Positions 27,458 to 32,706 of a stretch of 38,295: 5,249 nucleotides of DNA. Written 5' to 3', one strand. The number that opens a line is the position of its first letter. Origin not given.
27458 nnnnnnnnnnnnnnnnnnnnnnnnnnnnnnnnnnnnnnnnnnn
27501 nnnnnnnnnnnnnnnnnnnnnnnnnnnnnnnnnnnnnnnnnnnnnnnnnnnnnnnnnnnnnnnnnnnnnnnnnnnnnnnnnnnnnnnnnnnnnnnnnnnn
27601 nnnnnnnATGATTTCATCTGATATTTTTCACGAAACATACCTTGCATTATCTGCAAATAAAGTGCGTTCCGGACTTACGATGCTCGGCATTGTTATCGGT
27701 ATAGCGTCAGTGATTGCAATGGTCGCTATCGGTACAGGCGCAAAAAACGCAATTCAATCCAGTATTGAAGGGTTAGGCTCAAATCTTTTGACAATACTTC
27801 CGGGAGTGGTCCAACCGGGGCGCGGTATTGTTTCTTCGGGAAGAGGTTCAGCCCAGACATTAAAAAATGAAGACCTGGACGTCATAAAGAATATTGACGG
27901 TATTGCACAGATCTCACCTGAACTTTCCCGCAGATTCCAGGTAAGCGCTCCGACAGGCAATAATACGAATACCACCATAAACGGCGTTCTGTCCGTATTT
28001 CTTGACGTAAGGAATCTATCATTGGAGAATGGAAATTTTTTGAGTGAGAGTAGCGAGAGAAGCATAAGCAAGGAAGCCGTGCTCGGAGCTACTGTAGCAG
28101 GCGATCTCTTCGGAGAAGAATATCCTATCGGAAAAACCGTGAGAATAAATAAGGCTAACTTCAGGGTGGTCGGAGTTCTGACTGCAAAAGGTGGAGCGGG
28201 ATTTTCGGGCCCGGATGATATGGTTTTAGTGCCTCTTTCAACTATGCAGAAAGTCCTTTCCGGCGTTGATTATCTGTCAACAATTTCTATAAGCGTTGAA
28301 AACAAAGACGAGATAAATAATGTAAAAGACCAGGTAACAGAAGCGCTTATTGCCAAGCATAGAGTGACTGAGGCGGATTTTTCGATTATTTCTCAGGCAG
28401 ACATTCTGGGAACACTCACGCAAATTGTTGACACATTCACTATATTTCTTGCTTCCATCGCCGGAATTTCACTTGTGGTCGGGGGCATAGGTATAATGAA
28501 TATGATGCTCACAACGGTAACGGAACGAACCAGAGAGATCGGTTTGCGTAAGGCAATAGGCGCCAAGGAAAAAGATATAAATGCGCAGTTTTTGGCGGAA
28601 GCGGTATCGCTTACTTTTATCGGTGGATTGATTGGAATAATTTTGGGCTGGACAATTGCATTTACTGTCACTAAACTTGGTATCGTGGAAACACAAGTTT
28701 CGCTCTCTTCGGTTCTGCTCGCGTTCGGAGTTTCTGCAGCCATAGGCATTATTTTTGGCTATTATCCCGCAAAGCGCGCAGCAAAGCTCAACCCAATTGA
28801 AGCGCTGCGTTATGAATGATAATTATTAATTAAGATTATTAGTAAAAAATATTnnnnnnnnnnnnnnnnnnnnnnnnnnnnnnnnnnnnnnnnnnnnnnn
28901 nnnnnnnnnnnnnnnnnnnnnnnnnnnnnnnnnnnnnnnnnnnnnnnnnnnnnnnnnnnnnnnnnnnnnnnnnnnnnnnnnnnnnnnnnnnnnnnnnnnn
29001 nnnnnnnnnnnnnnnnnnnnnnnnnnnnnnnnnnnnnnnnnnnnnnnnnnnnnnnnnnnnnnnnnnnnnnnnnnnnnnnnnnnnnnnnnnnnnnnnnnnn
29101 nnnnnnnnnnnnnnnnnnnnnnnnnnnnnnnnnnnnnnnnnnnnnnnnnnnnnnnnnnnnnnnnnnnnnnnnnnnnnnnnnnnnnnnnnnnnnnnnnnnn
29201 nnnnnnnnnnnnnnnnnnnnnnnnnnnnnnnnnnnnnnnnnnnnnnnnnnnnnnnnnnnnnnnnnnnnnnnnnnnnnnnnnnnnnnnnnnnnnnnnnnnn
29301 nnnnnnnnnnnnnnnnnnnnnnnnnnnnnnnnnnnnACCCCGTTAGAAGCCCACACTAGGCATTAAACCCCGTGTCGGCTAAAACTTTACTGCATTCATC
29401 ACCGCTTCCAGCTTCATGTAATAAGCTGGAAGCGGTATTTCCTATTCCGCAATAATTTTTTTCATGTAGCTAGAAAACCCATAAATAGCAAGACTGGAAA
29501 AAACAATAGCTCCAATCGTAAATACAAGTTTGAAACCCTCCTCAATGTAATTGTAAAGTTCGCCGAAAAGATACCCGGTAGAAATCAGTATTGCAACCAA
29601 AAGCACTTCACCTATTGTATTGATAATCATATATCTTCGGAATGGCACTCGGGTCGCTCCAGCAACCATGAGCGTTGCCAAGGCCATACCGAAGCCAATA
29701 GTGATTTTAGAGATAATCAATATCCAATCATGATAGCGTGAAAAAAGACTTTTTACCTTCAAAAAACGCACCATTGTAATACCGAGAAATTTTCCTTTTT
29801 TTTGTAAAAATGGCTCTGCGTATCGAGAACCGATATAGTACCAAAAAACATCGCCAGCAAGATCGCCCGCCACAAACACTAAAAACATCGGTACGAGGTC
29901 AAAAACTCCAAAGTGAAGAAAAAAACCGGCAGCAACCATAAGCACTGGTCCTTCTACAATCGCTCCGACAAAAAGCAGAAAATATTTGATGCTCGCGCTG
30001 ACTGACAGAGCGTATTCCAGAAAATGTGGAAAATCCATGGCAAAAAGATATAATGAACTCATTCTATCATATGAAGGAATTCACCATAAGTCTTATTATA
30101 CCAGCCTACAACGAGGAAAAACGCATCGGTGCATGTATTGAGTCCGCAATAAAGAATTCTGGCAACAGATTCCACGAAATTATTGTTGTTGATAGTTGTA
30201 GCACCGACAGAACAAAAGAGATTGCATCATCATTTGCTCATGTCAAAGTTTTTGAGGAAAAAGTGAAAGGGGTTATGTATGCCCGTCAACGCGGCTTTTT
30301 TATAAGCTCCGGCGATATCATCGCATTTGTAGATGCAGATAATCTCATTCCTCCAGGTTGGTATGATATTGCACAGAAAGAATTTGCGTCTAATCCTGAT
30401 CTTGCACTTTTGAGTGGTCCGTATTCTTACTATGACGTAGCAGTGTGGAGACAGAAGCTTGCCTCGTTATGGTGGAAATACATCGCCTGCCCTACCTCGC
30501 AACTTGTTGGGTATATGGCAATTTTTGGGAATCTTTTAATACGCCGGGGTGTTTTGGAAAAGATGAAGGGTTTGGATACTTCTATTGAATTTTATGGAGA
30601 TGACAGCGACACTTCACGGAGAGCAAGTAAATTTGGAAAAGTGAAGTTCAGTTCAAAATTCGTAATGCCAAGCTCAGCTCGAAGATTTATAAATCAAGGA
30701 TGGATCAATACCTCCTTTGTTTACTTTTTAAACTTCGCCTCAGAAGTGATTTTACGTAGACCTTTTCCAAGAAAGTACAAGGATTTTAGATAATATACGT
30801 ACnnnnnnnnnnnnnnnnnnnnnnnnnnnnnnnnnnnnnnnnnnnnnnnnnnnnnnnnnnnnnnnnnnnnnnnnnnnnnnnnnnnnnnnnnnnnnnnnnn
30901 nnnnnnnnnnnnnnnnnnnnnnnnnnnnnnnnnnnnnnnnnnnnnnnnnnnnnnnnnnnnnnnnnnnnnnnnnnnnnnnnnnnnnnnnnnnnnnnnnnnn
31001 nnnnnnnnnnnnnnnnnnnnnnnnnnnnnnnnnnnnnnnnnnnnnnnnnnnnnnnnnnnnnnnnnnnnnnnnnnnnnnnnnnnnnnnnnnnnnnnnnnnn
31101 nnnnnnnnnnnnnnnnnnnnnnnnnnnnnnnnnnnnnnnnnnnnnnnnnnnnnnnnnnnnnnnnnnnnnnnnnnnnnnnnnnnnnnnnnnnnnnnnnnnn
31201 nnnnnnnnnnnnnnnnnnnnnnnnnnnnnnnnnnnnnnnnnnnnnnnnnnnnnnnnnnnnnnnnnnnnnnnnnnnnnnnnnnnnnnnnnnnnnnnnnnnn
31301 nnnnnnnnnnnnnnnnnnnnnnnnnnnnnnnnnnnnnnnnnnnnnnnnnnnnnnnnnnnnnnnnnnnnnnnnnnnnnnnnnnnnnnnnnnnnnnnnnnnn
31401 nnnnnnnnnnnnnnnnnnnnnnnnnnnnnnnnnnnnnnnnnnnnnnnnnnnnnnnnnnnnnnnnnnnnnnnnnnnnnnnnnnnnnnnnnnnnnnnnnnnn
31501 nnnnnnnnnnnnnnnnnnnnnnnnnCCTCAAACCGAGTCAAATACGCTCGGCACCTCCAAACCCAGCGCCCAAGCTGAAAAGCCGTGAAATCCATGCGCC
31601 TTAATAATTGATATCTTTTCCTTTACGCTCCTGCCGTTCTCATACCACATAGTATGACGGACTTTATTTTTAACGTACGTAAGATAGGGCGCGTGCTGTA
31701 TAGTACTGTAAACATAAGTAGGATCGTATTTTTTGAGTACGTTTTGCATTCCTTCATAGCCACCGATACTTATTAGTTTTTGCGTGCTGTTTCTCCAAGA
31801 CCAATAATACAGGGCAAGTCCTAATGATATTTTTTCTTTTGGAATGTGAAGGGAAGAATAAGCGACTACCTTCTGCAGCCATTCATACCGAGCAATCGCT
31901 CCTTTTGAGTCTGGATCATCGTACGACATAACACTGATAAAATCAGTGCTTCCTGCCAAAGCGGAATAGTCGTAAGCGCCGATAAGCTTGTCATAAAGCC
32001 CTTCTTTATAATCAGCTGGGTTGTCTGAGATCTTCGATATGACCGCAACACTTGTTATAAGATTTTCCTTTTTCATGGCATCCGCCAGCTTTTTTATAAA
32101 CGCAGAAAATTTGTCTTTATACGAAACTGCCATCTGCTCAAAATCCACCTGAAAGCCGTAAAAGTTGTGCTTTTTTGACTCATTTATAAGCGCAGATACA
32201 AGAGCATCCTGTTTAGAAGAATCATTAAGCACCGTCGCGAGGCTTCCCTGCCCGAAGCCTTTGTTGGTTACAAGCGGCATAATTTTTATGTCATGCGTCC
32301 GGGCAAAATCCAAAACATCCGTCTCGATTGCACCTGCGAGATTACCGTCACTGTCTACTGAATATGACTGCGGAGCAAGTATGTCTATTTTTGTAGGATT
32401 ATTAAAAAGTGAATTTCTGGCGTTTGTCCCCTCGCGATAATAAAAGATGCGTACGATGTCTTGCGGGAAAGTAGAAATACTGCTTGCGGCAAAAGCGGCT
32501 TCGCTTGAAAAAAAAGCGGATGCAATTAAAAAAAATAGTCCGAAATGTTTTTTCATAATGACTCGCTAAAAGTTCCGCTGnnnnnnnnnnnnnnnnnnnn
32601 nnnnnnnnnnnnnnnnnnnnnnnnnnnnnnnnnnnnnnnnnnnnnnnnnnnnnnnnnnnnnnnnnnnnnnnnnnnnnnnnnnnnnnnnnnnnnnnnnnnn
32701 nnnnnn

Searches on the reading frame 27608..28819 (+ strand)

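Call 31: search_protein_families(library=pfam, proteins=[window:27608-28819:+], max_evalue=0.00001)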
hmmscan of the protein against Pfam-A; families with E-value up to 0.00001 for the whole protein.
window:27608-28819:+ (403 aa): 2 families
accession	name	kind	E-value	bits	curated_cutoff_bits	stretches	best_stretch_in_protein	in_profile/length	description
PF12704.14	MacB_PCD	-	5.1e-47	161.3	27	1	21-245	1-206/207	MacB-like periplasmic core domain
PF02687.27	FtsX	-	8.4e-22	77.9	25.5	1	283-396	2-120/120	FtsX-like permease C-terminal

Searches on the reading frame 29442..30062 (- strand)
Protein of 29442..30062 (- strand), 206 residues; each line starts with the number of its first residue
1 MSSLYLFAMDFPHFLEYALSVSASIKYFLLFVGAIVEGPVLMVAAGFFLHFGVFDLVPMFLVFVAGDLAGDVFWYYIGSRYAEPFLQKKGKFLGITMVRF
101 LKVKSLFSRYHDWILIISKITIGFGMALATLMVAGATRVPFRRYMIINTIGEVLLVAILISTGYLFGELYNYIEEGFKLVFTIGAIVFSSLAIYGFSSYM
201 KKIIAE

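Call 31: search_protein_families(library=pfam, proteins=[window:29442-30062:-], max_evalue=0.00001)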
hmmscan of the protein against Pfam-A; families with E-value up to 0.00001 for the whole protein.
window:29442-30062:- (206 aa): 1 family
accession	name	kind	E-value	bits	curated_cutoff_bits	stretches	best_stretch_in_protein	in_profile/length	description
PF09335.16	VTT_dom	-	2.7e-11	44.4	33.9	1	39-164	4-122/123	VTT domain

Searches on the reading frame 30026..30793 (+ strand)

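Call 32: search_protein_families(library=pfam, proteins=[window:30026-30793:+], max_evalue=0.00001)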
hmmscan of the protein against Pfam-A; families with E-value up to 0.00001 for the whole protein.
window:30026-30793:+ (255 aa): 4 families
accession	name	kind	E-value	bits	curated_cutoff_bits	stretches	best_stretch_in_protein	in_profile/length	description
PF00535.33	Glycos_transf_2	-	1.3e-29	103.7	23.3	1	22-179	1-166/168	Glycosyl transferase family 2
PF13641.12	Glyco_tranf_2_3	-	5e-10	40.2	27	1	21-204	3-198/230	Glycosyltransferase like family 2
PF10111.15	Glyco_tranf_2_2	-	1.1e-06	28.8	27.3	1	22-125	1-116/276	Glycosyltransferase like family 2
PF13632.12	Glyco_trans_2_3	-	7.3e-06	26.4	27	1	98-204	1-110/198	Glycosyl transferase family group 2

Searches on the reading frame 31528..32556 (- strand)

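Call 32: search_protein_families(library=pfam, proteins=[window:31528-32556:-], max_evalue=0.00001)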
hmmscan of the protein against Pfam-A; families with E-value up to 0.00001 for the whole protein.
window:31528-32556:- (342 aa): 1 family
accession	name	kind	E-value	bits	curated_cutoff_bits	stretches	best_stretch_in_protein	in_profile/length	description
PF00704.34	Glyco_hydro_18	-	8.7e-26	91.8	29.6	1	38-332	4-315/317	Glycosyl hydrolases family 18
